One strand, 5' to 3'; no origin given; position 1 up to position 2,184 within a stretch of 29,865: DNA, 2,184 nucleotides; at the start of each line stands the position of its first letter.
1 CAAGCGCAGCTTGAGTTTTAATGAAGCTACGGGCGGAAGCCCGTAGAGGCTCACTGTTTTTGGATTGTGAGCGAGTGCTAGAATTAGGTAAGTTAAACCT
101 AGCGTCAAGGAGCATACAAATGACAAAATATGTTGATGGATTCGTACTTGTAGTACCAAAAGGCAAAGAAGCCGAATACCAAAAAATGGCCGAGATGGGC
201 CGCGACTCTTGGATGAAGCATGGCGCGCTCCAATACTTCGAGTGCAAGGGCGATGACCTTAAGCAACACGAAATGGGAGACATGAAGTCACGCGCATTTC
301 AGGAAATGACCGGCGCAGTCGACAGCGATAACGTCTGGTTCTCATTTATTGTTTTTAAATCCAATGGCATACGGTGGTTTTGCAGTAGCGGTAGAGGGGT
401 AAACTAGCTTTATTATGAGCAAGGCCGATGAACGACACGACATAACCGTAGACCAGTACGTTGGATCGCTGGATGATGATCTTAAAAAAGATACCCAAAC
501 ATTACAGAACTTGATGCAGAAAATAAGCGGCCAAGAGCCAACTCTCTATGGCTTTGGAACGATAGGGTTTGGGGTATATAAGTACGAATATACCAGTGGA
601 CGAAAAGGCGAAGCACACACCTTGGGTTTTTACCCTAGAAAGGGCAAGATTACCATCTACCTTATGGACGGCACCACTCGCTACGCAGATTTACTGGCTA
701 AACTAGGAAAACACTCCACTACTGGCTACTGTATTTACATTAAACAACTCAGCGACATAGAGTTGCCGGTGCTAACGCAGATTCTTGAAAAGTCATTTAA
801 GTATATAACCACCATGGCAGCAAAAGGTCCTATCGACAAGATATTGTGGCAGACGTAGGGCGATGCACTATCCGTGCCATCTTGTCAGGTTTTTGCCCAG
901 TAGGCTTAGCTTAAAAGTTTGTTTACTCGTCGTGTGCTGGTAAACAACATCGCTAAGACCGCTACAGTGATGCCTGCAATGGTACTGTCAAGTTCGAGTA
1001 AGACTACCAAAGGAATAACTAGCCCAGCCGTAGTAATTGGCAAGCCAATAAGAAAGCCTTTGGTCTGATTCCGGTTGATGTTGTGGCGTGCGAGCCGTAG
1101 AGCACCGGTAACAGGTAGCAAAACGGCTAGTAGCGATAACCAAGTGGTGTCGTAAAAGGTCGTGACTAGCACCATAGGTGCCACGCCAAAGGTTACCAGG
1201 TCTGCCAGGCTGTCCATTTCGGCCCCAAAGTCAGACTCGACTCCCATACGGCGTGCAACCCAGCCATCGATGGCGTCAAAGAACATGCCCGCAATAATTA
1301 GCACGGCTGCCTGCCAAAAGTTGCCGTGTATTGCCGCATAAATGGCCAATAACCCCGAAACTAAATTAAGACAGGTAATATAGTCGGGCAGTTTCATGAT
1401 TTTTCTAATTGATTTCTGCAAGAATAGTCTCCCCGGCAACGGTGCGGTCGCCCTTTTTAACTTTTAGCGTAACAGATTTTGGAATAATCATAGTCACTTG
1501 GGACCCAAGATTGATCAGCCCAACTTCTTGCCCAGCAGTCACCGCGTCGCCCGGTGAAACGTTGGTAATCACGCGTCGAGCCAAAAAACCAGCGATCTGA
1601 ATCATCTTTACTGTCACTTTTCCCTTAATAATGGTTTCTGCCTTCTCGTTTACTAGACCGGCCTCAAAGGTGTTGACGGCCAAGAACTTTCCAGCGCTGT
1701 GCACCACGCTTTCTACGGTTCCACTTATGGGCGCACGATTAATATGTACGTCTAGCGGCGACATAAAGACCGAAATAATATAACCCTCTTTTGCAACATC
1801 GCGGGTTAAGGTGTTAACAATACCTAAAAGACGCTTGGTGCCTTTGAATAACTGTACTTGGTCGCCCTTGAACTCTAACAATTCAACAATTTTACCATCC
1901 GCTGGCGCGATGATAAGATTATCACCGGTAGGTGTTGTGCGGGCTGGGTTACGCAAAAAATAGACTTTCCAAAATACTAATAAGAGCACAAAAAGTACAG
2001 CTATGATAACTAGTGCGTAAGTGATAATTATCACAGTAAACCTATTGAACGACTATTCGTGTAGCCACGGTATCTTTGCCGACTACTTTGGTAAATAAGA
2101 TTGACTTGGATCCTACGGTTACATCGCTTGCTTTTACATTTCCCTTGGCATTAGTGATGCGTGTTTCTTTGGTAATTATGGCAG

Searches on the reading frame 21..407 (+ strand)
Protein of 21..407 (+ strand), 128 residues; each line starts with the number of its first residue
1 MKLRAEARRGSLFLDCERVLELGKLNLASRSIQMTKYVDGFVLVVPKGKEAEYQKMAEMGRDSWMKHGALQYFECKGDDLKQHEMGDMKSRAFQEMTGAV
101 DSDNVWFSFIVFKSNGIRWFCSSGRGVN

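Call 7: search_protein_families(library=pfam, proteins=[window:21-407:+], max_evalue=0.01)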
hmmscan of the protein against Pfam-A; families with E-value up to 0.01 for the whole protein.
window:21-407:+ (128 aa): 1 family
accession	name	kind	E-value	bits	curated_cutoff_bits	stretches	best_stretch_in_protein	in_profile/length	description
PF07237.17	DUF1428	-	3e-18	66.4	27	1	36-115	1-75/102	Protein of unknown function (DUF1428)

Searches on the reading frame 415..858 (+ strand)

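Call 7: search_protein_families(library=pfam, proteins=[window:415-858:+], max_evalue=0.01)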
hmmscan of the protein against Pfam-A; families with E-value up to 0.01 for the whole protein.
window:415-858:+ (147 aa): 1 family
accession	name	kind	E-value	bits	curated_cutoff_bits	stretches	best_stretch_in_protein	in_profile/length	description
PF08818.16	DUF1801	-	2.8e-07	31.3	27.2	1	49-126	22-83/85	Domain of unknown function (DU1801)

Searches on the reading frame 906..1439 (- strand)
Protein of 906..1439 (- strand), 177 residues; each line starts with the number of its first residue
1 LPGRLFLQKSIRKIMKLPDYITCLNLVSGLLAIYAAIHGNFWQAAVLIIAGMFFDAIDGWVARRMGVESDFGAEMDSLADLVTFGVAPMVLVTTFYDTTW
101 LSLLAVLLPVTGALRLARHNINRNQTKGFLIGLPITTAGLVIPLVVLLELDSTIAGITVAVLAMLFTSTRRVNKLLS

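Call 7: search_protein_families(library=pfam, proteins=[window:906-1439:-], max_evalue=0.01)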
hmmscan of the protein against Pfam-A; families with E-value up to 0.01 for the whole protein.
window:906-1439:- (177 aa): 1 family
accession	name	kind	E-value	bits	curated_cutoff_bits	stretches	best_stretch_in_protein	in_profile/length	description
PF01066.26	CDP-OH_P_transf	-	1.4e-22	81.2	22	1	15-161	1-149/152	CDP-alcohol phosphatidyltransferase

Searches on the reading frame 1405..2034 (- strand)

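Call 7: search_protein_families(library=pfam, proteins=[window:1405-2034:-], max_evalue=0.01)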
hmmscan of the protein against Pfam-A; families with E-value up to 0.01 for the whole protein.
window:1405-2034:- (209 aa): 2 families
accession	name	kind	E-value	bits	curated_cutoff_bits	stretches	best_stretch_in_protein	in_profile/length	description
PF02666.20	PS_Dcarbxylase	-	1e-44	153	22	1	24-205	6-197/198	Phosphatidylserine decarboxylase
PF00364.28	Biotin_lipoyl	-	0.00016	21.9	22.1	0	41-61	45-65/73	Biotin-requiring enzyme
